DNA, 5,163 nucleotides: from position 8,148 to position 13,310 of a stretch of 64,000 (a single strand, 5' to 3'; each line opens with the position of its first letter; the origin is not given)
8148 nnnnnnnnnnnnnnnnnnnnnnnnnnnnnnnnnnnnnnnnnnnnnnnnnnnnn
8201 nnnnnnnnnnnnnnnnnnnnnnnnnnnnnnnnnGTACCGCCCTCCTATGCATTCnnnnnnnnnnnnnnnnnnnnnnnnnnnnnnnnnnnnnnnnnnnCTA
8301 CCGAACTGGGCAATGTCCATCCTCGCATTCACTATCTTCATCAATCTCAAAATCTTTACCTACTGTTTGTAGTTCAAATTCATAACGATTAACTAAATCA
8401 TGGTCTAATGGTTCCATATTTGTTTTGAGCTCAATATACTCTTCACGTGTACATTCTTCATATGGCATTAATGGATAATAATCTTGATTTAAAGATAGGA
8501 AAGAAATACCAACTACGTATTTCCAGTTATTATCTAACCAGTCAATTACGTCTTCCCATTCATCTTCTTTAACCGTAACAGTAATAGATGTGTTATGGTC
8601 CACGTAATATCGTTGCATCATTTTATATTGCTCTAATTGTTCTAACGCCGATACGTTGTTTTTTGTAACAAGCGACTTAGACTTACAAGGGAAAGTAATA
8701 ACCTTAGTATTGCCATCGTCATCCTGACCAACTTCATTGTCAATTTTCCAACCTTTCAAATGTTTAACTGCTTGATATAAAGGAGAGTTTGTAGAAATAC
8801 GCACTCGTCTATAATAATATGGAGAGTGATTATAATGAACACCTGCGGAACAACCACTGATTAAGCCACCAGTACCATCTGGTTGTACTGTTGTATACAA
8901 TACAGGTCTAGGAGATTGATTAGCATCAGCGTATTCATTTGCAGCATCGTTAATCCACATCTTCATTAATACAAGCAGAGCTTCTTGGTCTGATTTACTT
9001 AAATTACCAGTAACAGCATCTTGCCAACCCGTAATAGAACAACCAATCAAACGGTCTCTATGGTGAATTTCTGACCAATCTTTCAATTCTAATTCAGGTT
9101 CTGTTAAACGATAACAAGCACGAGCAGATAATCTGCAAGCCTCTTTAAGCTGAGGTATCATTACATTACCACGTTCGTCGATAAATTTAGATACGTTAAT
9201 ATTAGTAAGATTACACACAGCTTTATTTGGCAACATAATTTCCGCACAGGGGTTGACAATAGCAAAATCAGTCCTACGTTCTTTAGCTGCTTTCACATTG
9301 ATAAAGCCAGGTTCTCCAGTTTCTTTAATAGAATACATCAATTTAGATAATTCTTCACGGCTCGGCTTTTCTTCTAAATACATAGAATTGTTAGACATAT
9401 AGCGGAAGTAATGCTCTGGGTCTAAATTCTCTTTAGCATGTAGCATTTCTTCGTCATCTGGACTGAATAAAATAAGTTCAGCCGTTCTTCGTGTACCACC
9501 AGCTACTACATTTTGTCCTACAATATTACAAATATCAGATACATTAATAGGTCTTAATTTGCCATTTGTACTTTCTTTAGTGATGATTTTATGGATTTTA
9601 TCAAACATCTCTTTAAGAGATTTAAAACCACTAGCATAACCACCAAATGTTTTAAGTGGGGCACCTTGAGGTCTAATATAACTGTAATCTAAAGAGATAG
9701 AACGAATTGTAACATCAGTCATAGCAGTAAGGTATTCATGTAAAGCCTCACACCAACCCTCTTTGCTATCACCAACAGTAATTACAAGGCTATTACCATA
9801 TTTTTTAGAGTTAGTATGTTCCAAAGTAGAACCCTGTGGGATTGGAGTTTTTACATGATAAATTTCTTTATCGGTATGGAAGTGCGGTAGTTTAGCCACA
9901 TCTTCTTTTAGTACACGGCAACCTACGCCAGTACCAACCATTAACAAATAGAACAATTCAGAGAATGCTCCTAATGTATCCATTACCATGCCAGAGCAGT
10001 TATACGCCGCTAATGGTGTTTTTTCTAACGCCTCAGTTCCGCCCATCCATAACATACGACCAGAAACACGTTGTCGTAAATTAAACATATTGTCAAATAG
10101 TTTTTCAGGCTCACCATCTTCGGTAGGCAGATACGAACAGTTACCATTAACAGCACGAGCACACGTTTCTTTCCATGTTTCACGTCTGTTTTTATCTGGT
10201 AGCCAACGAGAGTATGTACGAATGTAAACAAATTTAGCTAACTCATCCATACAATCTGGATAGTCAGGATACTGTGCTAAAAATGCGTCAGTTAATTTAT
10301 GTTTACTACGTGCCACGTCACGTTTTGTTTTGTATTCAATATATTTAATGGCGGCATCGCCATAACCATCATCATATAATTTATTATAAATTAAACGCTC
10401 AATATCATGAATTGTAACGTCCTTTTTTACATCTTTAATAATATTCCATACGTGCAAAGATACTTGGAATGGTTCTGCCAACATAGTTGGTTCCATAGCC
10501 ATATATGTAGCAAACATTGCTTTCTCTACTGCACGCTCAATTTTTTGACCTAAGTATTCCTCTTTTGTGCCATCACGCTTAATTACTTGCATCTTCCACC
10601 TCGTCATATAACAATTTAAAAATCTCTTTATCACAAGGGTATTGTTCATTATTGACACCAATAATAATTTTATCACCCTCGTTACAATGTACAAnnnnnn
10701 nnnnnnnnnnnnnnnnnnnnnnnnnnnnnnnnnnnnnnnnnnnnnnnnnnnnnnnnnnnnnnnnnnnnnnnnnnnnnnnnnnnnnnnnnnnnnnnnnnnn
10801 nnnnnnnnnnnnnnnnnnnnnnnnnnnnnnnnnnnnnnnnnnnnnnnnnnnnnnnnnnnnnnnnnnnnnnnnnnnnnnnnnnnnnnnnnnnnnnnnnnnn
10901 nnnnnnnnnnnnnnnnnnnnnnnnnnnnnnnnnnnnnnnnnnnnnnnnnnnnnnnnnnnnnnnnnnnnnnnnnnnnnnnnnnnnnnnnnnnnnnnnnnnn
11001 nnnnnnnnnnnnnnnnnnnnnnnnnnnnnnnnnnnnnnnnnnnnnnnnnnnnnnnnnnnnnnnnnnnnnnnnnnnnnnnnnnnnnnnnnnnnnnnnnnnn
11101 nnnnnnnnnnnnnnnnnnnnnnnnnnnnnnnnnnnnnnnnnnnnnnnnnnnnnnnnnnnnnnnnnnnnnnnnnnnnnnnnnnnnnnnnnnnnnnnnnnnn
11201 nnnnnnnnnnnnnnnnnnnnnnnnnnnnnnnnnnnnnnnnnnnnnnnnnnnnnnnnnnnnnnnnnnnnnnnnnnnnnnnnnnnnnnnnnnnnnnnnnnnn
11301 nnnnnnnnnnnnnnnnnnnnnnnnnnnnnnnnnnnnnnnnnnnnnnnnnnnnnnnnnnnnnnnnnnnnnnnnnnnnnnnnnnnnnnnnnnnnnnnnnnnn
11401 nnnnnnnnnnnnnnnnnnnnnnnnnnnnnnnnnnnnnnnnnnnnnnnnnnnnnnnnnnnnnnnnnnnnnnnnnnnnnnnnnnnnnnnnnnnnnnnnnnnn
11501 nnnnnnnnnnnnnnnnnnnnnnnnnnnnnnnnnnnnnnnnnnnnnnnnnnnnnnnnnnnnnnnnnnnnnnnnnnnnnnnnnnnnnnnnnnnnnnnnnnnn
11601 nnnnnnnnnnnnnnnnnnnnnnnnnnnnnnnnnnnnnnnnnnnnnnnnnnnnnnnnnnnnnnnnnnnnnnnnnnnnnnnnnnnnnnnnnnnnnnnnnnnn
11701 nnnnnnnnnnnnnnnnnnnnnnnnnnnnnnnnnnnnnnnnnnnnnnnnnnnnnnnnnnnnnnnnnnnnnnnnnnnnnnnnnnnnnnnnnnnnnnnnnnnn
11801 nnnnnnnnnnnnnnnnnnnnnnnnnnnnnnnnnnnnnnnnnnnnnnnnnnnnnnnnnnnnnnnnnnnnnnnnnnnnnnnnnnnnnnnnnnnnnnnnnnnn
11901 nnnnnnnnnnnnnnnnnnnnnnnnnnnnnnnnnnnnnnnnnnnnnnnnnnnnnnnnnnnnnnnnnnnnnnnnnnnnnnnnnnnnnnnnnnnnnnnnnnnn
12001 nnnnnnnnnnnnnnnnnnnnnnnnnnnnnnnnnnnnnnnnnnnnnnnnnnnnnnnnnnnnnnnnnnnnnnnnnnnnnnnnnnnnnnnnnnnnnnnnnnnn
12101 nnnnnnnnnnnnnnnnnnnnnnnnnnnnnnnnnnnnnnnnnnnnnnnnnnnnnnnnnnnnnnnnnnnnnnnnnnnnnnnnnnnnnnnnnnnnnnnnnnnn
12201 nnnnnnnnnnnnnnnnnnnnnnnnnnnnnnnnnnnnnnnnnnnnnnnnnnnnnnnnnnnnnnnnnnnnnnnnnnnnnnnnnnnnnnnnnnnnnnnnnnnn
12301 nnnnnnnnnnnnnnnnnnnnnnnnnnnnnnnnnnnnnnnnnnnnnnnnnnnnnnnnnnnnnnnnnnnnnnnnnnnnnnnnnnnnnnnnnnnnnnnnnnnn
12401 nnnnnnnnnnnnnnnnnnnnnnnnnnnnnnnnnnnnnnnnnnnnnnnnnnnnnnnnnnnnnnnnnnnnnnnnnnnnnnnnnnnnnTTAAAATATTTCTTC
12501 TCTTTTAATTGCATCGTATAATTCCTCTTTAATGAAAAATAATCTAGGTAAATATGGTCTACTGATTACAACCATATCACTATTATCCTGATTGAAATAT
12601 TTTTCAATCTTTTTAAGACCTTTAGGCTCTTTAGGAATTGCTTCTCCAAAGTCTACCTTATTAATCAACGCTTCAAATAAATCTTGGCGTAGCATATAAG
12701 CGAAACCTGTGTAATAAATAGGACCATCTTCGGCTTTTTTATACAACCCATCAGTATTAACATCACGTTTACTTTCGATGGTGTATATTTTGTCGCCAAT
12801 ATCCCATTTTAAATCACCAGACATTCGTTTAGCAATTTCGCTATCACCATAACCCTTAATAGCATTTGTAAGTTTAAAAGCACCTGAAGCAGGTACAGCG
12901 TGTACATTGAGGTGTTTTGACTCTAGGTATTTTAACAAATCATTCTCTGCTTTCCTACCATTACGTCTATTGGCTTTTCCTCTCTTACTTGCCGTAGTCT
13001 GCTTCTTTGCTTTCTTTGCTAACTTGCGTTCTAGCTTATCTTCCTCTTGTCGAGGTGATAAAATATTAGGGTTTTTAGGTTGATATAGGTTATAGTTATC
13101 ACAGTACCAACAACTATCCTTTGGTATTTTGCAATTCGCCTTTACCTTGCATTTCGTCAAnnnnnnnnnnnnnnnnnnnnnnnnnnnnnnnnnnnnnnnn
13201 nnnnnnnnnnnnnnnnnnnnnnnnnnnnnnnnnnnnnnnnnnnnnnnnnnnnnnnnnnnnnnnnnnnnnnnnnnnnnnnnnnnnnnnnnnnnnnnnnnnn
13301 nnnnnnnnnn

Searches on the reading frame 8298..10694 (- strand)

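Call 26: search_protein_families(library=phrogs, proteins=[window:8298-10694:-], max_evalue=0.001)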
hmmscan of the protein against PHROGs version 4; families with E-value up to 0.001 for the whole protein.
window:8298-10694:- (798 aa): 3 families
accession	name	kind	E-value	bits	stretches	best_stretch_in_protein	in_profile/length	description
phrog_367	-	DNA, RNA and nucleotide metabolism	5.1e-155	518.4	1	149-798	31-697/701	ribonucleotide reductase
phrog_84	-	DNA, RNA and nucleotide metabolism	1.9e-13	50.4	1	406-527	407-537/975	ribonucleoside-diphosphate reductase large subunit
phrog_487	-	moron, auxiliary metabolic gene and host takeover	1.9e-09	37.3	1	34-132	3-102/718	NrdD-like anaerobic ribonucleotide reductase large subunit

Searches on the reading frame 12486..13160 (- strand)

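Call 26: search_protein_families(library=phrogs, proteins=[window:12486-13160:-], max_evalue=0.001)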
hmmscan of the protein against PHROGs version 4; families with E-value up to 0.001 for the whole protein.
window:12486-13160:- (224 aa): 1 family
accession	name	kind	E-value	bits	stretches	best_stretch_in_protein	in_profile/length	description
phrog_244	-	DNA, RNA and nucleotide metabolism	8e-05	24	1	59-133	3-59/186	RusA-like Holliday junction resolvase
